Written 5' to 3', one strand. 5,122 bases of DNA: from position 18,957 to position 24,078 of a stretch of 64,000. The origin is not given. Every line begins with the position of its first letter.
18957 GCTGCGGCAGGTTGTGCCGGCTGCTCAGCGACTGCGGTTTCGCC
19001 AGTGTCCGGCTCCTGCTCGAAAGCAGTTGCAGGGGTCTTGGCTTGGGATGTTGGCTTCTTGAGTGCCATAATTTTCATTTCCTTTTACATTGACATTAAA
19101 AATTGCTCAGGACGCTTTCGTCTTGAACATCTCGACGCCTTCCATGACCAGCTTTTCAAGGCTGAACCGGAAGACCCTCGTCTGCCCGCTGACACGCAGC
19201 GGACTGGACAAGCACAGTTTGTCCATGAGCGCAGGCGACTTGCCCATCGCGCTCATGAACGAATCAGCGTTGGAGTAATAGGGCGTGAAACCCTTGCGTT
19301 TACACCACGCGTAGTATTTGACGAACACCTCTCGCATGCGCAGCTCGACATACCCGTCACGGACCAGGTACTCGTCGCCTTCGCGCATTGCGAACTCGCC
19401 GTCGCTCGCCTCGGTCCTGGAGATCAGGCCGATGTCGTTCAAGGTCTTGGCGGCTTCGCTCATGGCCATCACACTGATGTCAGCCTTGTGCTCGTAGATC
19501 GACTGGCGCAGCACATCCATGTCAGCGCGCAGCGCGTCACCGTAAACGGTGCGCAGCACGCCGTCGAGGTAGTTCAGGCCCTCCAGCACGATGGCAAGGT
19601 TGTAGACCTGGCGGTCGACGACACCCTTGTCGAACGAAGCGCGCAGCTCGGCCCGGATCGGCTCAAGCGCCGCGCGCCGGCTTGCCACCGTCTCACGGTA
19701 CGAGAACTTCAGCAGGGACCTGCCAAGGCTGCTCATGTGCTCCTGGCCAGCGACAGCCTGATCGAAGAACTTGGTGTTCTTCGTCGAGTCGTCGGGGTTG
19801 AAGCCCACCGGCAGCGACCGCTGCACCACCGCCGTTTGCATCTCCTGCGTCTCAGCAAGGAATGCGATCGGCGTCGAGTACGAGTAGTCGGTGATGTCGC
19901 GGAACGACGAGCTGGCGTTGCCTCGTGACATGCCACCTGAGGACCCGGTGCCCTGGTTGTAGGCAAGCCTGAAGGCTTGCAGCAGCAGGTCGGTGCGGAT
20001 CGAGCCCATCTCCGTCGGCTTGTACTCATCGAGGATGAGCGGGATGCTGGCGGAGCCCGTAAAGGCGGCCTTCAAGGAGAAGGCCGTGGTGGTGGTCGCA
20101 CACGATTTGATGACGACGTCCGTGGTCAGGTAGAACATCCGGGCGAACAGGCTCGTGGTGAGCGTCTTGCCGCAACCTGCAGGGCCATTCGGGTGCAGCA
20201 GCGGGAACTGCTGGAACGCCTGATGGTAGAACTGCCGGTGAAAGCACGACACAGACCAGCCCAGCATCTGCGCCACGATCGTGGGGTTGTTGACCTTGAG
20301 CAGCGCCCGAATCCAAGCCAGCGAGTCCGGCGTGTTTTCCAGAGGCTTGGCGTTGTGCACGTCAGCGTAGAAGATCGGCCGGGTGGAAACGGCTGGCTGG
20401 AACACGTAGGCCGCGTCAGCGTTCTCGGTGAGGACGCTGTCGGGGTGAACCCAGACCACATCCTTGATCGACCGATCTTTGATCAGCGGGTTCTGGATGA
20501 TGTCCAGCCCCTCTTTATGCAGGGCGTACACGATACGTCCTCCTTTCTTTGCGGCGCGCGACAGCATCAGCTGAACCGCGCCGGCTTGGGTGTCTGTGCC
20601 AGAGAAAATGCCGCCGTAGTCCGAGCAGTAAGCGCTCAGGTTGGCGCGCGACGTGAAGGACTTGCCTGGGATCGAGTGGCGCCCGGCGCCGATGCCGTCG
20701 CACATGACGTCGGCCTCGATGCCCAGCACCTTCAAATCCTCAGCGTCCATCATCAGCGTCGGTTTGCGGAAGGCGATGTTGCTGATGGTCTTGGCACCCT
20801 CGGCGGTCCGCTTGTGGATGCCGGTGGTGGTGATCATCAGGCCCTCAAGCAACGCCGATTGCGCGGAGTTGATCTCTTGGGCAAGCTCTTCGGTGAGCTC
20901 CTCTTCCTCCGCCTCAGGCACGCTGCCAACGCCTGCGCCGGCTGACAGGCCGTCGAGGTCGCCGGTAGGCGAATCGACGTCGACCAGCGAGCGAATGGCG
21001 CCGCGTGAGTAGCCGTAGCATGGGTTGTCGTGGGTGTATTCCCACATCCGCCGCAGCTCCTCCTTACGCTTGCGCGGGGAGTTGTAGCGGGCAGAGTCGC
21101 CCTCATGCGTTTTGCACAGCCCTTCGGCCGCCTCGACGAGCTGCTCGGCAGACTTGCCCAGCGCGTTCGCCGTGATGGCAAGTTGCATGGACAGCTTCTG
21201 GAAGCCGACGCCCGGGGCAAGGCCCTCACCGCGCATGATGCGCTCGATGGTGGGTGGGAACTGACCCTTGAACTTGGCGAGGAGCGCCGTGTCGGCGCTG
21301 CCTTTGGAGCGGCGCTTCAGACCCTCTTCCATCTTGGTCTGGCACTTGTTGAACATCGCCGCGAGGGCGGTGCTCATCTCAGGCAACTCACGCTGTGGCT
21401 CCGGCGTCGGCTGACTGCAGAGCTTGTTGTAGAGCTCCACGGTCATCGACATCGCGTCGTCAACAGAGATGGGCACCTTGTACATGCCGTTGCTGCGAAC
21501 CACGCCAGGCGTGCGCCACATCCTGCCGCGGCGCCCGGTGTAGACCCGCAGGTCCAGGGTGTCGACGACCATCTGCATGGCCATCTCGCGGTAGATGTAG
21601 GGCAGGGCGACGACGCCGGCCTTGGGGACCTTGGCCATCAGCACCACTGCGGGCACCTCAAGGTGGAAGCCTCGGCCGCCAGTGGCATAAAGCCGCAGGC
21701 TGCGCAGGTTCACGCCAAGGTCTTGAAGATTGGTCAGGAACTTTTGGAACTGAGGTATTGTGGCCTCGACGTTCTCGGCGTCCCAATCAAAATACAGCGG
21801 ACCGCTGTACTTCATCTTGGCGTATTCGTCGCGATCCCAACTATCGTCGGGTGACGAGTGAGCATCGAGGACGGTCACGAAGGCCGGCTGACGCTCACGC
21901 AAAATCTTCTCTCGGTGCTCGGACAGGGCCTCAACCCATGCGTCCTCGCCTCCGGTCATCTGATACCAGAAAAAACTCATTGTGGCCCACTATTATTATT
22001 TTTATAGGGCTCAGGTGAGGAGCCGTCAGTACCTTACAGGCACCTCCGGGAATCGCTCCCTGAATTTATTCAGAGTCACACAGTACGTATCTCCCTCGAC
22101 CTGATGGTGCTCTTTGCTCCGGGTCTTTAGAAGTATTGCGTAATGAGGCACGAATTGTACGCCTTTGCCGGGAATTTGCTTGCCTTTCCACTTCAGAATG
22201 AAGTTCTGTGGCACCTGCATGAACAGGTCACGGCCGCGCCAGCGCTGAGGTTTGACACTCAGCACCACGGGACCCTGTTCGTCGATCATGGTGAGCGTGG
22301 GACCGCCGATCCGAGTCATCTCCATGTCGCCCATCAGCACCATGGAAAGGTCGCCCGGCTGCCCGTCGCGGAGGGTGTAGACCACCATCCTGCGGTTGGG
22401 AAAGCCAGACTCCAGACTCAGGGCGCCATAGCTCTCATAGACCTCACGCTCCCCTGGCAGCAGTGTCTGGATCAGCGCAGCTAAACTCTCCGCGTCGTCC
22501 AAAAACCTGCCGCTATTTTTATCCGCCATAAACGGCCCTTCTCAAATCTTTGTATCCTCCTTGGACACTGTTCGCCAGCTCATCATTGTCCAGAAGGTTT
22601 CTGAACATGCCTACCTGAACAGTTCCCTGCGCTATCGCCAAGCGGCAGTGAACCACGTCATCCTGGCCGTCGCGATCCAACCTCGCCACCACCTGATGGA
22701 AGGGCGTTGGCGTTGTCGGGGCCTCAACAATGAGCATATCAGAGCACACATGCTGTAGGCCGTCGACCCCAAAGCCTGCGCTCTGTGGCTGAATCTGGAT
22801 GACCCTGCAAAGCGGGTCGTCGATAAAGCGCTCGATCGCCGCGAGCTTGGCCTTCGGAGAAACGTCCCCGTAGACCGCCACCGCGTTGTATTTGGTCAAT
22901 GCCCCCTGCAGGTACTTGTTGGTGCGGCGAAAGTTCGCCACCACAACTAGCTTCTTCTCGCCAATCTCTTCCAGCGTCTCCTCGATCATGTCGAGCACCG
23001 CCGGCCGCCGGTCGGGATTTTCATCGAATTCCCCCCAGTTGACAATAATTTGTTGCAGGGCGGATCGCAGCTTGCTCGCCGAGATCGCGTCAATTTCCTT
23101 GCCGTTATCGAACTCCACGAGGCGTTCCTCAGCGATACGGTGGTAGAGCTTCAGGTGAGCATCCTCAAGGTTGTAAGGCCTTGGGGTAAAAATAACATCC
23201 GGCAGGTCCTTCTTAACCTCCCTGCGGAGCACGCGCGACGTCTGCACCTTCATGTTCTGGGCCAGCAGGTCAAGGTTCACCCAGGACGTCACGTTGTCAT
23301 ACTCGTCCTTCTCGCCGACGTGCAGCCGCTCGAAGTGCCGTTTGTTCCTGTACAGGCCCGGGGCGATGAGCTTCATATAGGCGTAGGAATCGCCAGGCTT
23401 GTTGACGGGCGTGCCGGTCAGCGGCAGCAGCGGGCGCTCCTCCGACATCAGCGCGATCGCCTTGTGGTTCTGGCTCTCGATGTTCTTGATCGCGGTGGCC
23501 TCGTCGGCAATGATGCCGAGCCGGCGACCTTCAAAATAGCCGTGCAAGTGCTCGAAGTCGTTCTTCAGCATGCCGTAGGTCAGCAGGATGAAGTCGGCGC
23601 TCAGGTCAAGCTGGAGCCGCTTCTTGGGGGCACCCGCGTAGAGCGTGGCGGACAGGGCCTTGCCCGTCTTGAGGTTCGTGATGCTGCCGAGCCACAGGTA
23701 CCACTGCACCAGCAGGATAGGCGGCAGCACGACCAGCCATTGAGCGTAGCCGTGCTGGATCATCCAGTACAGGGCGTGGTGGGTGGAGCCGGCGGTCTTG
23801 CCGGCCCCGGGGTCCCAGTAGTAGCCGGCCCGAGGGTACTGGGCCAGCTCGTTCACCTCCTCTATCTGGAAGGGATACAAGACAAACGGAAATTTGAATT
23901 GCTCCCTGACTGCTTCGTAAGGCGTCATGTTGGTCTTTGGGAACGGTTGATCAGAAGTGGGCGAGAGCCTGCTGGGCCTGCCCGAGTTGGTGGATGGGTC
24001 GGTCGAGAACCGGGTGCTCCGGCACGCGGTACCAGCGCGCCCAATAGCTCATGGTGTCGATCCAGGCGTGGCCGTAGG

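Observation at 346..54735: Genome-wide asymmetric 11-13 bp motif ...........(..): at least 27 exact copies, stoperator-like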

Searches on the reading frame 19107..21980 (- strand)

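Call 8: search_protein_families(library=pfam, proteins=[window:19107-21980:-])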
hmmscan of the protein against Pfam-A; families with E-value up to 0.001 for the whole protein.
window:19107-21980:- (957 aa): 0 families

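Call 36: search_protein_families(library=phrogs, proteins=[window:19107-21980:-], max_evalue=0.001)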
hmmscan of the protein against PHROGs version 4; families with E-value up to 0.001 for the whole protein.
window:19107-21980:- (957 aa): 3 families
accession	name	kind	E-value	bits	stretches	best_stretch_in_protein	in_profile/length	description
phrog_16345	-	DNA, RNA and nucleotide metabolism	8e-49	167.4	2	25-322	35-319/972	primase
phrog_18685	-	unknown function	9.6e-08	31.4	1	57-338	66-354/1028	-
phrog_26824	-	unknown function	0.00012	21.3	1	600-886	504-776/868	-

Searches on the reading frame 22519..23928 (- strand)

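Call 8: search_protein_families(library=pfam, proteins=[window:22519-23928:-])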
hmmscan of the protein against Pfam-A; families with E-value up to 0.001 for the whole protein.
window:22519-23928:- (469 aa): 3 families
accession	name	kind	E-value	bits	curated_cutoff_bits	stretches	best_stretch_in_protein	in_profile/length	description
PF00176.29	SNF2-rel_dom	-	8.3e-15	55.1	24.9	1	39-287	25-275/290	SNF2-related domain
PF00271.37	Helicase_C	-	0.00022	21.9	23.5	1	313-421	4-110/110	Helicase conserved C-terminal domain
PF04851.21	ResIII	-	0.00037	20.9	22.5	1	22-175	9-163/164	Type III restriction enzyme, res subunit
